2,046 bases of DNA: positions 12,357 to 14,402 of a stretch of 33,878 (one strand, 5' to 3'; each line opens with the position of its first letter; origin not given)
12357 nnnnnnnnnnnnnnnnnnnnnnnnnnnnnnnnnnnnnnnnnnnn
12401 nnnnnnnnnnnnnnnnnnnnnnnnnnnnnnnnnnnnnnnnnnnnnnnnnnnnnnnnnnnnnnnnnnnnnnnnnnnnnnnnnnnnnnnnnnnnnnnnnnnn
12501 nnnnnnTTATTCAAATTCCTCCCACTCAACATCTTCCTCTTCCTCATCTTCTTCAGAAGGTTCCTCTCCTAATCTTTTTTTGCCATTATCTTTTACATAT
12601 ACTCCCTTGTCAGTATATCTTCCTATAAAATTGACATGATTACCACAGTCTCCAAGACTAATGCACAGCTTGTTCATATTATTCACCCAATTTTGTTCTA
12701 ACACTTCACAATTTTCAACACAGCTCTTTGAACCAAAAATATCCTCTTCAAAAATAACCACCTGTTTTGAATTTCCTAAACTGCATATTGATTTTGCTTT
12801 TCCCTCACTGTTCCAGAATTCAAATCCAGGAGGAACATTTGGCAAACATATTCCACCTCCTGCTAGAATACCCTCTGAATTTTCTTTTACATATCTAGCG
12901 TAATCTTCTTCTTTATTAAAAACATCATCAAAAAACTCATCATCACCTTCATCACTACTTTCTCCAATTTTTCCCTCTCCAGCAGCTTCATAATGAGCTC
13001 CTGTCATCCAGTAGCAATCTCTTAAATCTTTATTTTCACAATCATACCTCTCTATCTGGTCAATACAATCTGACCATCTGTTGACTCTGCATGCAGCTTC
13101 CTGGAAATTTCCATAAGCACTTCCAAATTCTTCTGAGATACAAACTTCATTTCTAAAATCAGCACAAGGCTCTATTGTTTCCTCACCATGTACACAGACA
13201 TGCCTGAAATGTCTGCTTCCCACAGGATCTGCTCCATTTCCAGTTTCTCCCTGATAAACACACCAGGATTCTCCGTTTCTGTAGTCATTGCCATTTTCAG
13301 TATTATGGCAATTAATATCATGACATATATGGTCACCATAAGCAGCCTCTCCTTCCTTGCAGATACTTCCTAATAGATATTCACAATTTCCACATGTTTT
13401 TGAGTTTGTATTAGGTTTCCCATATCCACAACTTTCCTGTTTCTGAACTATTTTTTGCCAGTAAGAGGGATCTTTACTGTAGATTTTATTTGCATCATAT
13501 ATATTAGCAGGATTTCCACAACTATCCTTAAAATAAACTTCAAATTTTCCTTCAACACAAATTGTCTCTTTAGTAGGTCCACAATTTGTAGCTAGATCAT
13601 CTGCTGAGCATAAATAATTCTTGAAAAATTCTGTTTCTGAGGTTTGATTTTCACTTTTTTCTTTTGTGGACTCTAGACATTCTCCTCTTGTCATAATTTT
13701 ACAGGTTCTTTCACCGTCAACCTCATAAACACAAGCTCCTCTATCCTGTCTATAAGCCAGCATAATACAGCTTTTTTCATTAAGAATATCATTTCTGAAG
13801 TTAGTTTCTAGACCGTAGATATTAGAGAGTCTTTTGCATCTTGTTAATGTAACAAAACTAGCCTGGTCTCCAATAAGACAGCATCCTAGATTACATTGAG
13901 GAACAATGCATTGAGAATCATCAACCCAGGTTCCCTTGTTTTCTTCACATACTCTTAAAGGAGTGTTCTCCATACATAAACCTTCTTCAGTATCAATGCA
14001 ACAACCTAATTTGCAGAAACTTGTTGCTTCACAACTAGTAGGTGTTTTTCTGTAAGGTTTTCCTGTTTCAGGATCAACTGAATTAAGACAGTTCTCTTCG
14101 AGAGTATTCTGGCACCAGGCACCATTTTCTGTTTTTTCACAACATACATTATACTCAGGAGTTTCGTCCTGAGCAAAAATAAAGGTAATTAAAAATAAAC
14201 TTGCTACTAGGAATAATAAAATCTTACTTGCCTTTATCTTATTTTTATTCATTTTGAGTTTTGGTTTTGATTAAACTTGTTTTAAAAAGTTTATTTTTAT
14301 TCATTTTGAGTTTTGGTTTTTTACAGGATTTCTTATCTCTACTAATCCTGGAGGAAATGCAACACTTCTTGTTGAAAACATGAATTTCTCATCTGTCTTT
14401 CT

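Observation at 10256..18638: Duplicated module with a gene fusion/fission: one ~1165-aa gene equals the next two large genes (581 aa + ~741 aa)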

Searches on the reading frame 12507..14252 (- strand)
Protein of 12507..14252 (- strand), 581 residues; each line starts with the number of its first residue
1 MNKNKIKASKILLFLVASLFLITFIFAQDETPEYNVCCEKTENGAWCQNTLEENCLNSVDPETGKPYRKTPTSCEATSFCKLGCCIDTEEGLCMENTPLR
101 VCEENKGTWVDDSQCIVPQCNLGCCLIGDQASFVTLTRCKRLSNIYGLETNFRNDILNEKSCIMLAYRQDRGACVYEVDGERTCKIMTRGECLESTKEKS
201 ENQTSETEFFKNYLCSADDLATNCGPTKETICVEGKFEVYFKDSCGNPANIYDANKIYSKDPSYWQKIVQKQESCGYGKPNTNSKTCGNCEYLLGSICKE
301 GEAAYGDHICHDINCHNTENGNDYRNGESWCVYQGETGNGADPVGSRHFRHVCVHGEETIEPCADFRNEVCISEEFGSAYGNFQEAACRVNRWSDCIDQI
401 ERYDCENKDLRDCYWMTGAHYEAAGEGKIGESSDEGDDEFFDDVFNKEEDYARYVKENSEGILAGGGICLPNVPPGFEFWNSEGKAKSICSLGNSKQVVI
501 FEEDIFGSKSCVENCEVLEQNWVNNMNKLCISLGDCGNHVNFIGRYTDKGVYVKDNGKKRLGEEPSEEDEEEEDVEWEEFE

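Call 7: search_protein_families(library=pfam, proteins=[window:12507-14252:-], max_evalue=0.1)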
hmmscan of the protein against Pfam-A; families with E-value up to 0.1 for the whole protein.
window:12507-14252:- (581 aa): 0 families

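Call 8: search_protein_families(library=ncbifam, proteins=[window:12507-14252:-], max_evalue=0.1)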
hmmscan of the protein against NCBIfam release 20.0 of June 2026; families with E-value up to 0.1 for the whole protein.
window:12507-14252:- (581 aa): 0 families

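Call 13: find_homologous_proteins(query=window:12507-14252:-, max_evalue=0.001)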
Query window:12507-14252:- (581 aa): 1451 proteins with E <= 0.001 among 5034 candidates; the best 120 are listed.
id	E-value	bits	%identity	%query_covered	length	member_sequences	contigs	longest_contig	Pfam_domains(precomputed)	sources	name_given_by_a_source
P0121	0.0e+0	1378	100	100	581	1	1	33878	-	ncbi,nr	ncbi:hypothetical protein GF386_00185 [Candidatus Pacearchaeota archaeon]|nr:hypothetical protein [C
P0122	1.7e-241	821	62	97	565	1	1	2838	-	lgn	-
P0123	1.2e-237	809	61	96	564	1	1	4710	-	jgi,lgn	jgi:hypothetical protein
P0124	3.4e-237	807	61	97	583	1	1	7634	-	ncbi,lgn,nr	ncbi:MAG: hypothetical protein Q8N99_07985 [Nanoarchaeota archaeon]|nr:hypothetical protein [Nanoarc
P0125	5.8e-234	796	64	91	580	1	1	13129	-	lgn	-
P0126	1.4e-233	795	61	96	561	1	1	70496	-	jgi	jgi:hypothetical protein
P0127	7.1e-231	786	61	93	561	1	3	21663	-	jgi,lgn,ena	-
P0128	8.6e-230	783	62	96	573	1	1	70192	-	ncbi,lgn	-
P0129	1.7e-228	778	59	96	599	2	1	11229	-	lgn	-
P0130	1.3e-227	775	62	93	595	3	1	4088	-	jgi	-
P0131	1.5e-227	775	61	95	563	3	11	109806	-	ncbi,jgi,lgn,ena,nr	ncbi:hypothetical protein J4218_01495 [Candidatus Pacearchaeota archaeon]|nr:hypothetical protein [C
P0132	2.1e-227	775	61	96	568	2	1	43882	-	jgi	jgi:hypothetical protein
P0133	3.1e-227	774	58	99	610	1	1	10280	-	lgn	-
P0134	3.3e-227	774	62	94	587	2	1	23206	-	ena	-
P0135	2.2e-226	771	59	97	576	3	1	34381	-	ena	-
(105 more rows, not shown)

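Call 43: find_related_loci(query=A2, collection=genome_contigs, flank=10000)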
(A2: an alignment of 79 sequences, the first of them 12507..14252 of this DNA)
Query A2 (581 aa) in genome_contigs; peptide patterns used: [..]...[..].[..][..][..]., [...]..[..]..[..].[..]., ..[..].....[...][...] (x = any residue, [..] = any of these).
598 stretches matched a pattern (row limit reached: there are more); 523 encode a relative of the query (tblastn E <= 1e-3); the best 80 are kept; 80 distinct loci.
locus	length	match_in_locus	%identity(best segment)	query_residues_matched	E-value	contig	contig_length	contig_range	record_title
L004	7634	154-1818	61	1-561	0e+0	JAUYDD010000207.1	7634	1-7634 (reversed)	MAG: Nanoarchaeota archaeon isolate C20_maxbin.123 C20_k141_646080, whole genome shotgun sequence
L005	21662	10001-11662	60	4-561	0e+0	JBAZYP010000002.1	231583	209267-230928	MAG: Candidatus Pacearchaeota archaeon isolate SO_2017_GW1_83 NODE_416_length_231583_cov_1.499685_OW334_2017, whole geno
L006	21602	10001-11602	61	1-560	0e+0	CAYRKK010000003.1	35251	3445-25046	MAG TPA_asm: Candidatus Woesearchaeota archaeon isolate SRP178699_co2_118 genome assembly, contig: NODE_511_length_35251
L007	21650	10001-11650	60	6-560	0e+0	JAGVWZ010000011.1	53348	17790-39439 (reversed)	Candidatus Pacearchaeota archaeon isolate RIFOXYB1_FULL_29_20 rifoxyb1_full_scaffold_196, whole genome shotgun sequence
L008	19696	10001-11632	60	3-558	0e+0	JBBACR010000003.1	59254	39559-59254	MAG: Candidatus Pacearchaeota archaeon isolate SO_2017_LW1_53 NODE_253_length_59254_cov_6.792886_LW64-88_2017, whole gen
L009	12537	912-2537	59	3-557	0e+0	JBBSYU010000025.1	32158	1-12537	MAG: Nanoarchaeota archaeon isolate H43-bin046_1 H43_bin046_1_000000000025, whole genome shotgun sequence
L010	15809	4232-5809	61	19-560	0e+0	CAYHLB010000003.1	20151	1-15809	MAG TPA_asm: Candidatus Woesearchaeota archaeon isolate ERP119705_co13_510 genome assembly, contig: NODE_3333_length_201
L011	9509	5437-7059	58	5-561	0e+0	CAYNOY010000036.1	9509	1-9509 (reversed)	MAG TPA_asm: Candidatus Woesearchaeota archaeon isolate SRP104257_co1_44 genome assembly, contig: NODE_5942_length_9509_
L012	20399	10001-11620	58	1-560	0e+0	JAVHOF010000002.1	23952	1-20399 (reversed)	MAG: Candidatus Pacearchaeota archaeon isolate WB01no4_31_21 NODE_1012_length_23952_cov_12.872369, whole genome shotgun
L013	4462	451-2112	56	4-558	0e+0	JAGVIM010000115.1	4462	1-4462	MAG: Nanoarchaeota archaeon isolate DeMMO1_8 c_000000019791, whole genome shotgun sequence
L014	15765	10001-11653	58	7-574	0e+0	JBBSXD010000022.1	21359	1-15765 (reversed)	MAG: Nanoarchaeota archaeon isolate H51-bin082_1 H51_bin082_1_000000000022, whole genome shotgun sequence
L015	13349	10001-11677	58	2-560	0e+0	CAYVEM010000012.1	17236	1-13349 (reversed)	MAG TPA_asm: Candidatus Woesearchaeota archaeon isolate SRP092902_co1_24 genome assembly, contig: NODE_4913_length_17236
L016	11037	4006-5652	58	7-560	0e+0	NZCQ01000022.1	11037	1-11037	MAG: Candidatus Pacearchaeota archaeon isolate ARS1180 MHASMcontig_644407, whole genome shotgun sequence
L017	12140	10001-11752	55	1-575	0e+0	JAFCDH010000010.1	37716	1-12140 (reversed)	Candidatus Pacearchaeota archaeon isolate Meg19_1012_Bin_410 Meg19_1012_Bin_410_scaffold_13690, whole genome shotgun seq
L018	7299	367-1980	57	6-560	0e+0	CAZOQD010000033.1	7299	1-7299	MAG TPA_asm: Candidatus Woesearchaeota archaeon isolate binchicken_co48_336 genome assembly, contig: NODE_16951_length_7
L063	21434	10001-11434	46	12-544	1e-146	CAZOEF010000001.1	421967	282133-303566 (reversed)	MAG TPA_asm: Candidatus Woesearchaeota archaeon isolate SRP263527_co2_228 genome assembly, contig: NODE_6_length_421967_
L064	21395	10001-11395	46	10-544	8e-145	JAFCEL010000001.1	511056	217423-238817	Candidatus Pacearchaeota archaeon isolate Meg22_1214_Bin_108 Meg22_1214_Bin_108_scaffold_14, whole genome shotgun sequen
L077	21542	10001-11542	43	2-544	6e-142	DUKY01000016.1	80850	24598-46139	MAG TPA_asm: Nanoarchaeota archaeon isolate UBA9966 contig_4820, whole genome shotgun sequence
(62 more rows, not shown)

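Call 49: predict_structure(alignment_id=A2)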
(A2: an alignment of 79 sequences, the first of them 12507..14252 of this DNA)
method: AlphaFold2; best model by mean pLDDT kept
length: 581 residues; sequences in the alignment: 79
mean_pLDDT: 86.5   pTM: 0.70
mean pLDDT of the five models: 86.5, 86.4, 85.5, 84.6, 84.0
residues with pLDDT >= 90: 383; 70-90: 116; 50-70: 34; < 50: 48
segments of 3 or more residues with pLDDT < 50: 1-3, 25-29, 425-445, 563-581
pLDDT, mean of each block of 10 residues (from residue 1): 53 69 49 83 96 96 94 92 95 95 94 94 93 96 90 96 93 97 97 90 93 98 98 97 98 98 97 93 97 96 98 97 97 90 90 97 85 91 94 90 84 92 57 44 59 86 93 79 74 90 93 91 92 87 85 83 46 34 28
secondary structure, 60 per line:
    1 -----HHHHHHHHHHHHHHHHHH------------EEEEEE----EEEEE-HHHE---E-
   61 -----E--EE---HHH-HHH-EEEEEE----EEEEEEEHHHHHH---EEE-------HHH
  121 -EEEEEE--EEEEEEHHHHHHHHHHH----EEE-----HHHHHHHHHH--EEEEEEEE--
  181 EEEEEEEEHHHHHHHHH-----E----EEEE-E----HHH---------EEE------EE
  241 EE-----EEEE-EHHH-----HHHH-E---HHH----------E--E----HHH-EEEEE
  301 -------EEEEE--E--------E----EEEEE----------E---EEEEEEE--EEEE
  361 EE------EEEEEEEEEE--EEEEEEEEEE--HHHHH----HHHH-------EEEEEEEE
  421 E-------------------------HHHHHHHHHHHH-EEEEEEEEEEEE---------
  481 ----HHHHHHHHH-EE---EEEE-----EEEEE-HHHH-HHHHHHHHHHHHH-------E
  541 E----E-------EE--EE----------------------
elements in order: H6-23 E36-41 E46-50 E82-87 E92-98 H99-104 E108-110 E122-127 E130-135 H136-146 E151-153 H159-168 E171-178 E181-188 H189-197 E208-211 E230-232 E239-242 E248-251 H262-265 E296-300 E308-312 E329-333 E348-354 E357-362 E369-378 E381-390 H393-397 H402-405 E413-421 H447-458 E460-471 H485-493 E500-503 E509-513 H515-518 H520-532

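Call 52: fold_search(model_id=the predicted structure, library=pdb)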
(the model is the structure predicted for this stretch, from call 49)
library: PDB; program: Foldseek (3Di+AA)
matches with E <= 10: 107; with E <= 0.001: 0
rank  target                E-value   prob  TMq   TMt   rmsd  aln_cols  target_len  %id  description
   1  7zb1_B                1.8e-01  0.08  0.10  0.09  14.5       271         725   10  S580A with 18mer (released 2022-07-06)
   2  9q5y_B                3.2e-01  0.08  0.11  0.09  14.7       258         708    8  Human prolyl endopeptidase (PREP) - complex with YX45 (released 2026-01-21)
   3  6jci                  8.6e-01  0.05  0.11  0.10  15.1       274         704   12  Crystal structure of Prolyl Endopeptidase from Haliotis discus hannai with SUAM-14746 (released 2020-02-05)
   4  7zb0_C                8.6e-01  0.04  0.10  0.09  13.8       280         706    8  macrocyclase OphP with 15mer (released 2022-07-06)
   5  3wy8                  1.0e+00  0.04  0.07  0.16  22.1       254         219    9  Crystal Structure of Protease Anisep from Arthrobacter Nicotinovorans (released 2015-08-26)
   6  4pu9                  1.8e+00  0.10  0.05  0.07   8.6        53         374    8  E. coli GyrB 43-kDa N-terminal fragment in complex with ADP-BeF3 (released 2014-09-24)
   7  3i79                  1.8e+00  0.02  0.05  0.06  13.3       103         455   14  Calcium-Dependent Protein Kinase 1 from Toxoplasma gondii (TgCDPK1) (released 2009-08-11)
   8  4hxz_B                2.0e+00  0.07  0.04  0.08  11.2        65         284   12  Pyrrolopyrimidine inhibitors of dna gyrase b and topoisomerase iv, part i: structure guided discovery and optimization (released 2013-02-13)
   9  8h3a_I                2.0e+00  0.01  0.07  0.08  23.6       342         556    6  Cryo-EM Structure of the KBTBD2-CRL3~N8(removed)-CSN complex (released 2023-10-11)
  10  9e2g_0Z               2.1e+00  0.01  0.06  0.06  21.5       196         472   12  Cryo-EM structure of 48 nm repeat of microtubule doublet from T. brucei flagellum (released 2025-03-12)
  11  5zxm_A                2.3e+00  0.08  0.05  0.06   9.0        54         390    9  Crystal Structure of GyraseB N-terminal at 1.93A Resolution (released 2019-05-22)
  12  5w91                  2.5e+00  0.01  0.05  0.06  13.5       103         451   14  Toxoplasma Gondii CDPK1 in complex with inhibitor LZH118 (released 2017-08-30)
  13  8h3f_I                2.8e+00  0.01  0.07  0.07  23.6       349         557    7  Cryo-EM Structure of the KBTBD2-CRL3-CSN complex (released 2023-10-11)
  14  7dor_B                2.9e+00  0.08  0.04  0.12   8.8        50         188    8  E. coli GyrB ATPase domain in complex with 4-nitropheno (released 2021-10-27)
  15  5z9n                  2.9e+00  0.08  0.04  0.12   8.9        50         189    8  S.aureus GyrB ATPase domain in complex with 4,6-dichloro-2-(methylthio)pyrimidine (released 2018-12-12)
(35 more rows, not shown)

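Call 55: fold_search(model_id=the predicted structure, library=viral)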
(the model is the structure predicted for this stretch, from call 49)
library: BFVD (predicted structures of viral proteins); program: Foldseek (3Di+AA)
matches with E <= 10: 239; with E <= 0.001: 0
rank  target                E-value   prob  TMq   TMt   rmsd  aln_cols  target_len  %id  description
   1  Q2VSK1                3.7e-01  0.04  0.07  0.07  23.2       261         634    9  ORF40 [Ovine gammaherpesvirus 2]
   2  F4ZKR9                7.6e-01  0.06  0.05  0.14  21.8       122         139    7  Uncharacterized protein [Clostera anachoreta granulovirus]
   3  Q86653                8.4e-01  0.03  0.07  0.11  25.0       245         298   12  p32 protein [Infectious laryngotracheitis virus]
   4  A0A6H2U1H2            8.4e-01  0.02  0.06  0.05  20.5       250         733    8  Helicase primase [Bovine alphaherpesvirus 2]
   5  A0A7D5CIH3            9.4e-01  0.02  0.06  0.03  29.1       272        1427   11  Non-structural polyprotein (Fragment) [SI bee virus 3]
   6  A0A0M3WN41            1.2e+00  0.38  0.07  0.26   3.5        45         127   20  Baculovirus repeated orf A [Perigonia lusca single nucleopolyhedrovirus]
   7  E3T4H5                1.4e+00  0.14  0.07  0.23  14.4       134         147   15  Uncharacterized protein [Cafeteria roenbergensis virus (strain BV-PW1)]
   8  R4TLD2                1.5e+00  0.08  0.05  0.20  13.1        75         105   11  Uncharacterized protein [Halogranum tailed virus 1]
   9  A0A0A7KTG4            1.6e+00  0.18  0.07  0.21   7.3        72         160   12  Bro-b [Agrotis segetum nucleopolyhedrovirus B]
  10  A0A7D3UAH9            1.6e+00  0.33  0.06  0.09   3.6        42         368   10  (no name in the UniProt tables at hand)
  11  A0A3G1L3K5            1.8e+00  0.03  0.07  0.06  16.8       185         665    9  Putative DNA gyrase subunit A [Synechococcus phage S-CBWM1]
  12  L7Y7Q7                1.8e+00  0.01  0.08  0.10  17.9       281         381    7  Putative BTB/POZ domain and WD-repeat protein [Megavirus lba]
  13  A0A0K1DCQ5            1.8e+00  0.01  0.06  0.07  25.2       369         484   10  Ig-like domain-containing protein [Equine adenovirus B serotype 2]
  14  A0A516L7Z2            1.9e+00  0.38  0.07  0.52   3.1        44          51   16  (no name in the UniProt tables at hand)
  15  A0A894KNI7            1.9e+00  0.09  0.06  0.04   9.4        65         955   15  Putative glycoprotein [Keturi virus]
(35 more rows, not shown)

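Call 81: search_protein_representatives(alignment_id=A2)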
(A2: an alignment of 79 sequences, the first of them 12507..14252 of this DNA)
Query: 79 sequences, 1133 profile positions. Proteins with E-value up to 0.001 (for the whole library): 5690; up to 1e-10: 3390; up to 1e-30: 2126. The best 150 are listed.
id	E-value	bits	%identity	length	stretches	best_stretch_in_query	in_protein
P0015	0.0e+00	1475.2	-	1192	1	5-1132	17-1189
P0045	0.0e+00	1431.7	-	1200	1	5-1132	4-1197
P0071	0.0e+00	1422.0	-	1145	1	1-1130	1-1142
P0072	0.0e+00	1368.9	-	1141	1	5-1131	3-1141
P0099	0.0e+00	1365.1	-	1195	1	5-1132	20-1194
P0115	0.0e+00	1362.6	-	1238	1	12-1132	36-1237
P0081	0.0e+00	1349.1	-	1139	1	1-1131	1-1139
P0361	0.0e+00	1246.4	-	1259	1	4-1131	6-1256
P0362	0.0e+00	1208.4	-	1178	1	1-1129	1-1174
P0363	0.0e+00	1162.3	-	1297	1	4-1128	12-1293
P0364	0.0e+00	1146.0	-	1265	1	10-1129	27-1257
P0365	0.0e+00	1144.3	-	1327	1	5-1131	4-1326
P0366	0.0e+00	1134.4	-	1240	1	9-1131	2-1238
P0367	0.0e+00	1121.7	-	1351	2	15-506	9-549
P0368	0.0e+00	1112.4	-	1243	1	4-1129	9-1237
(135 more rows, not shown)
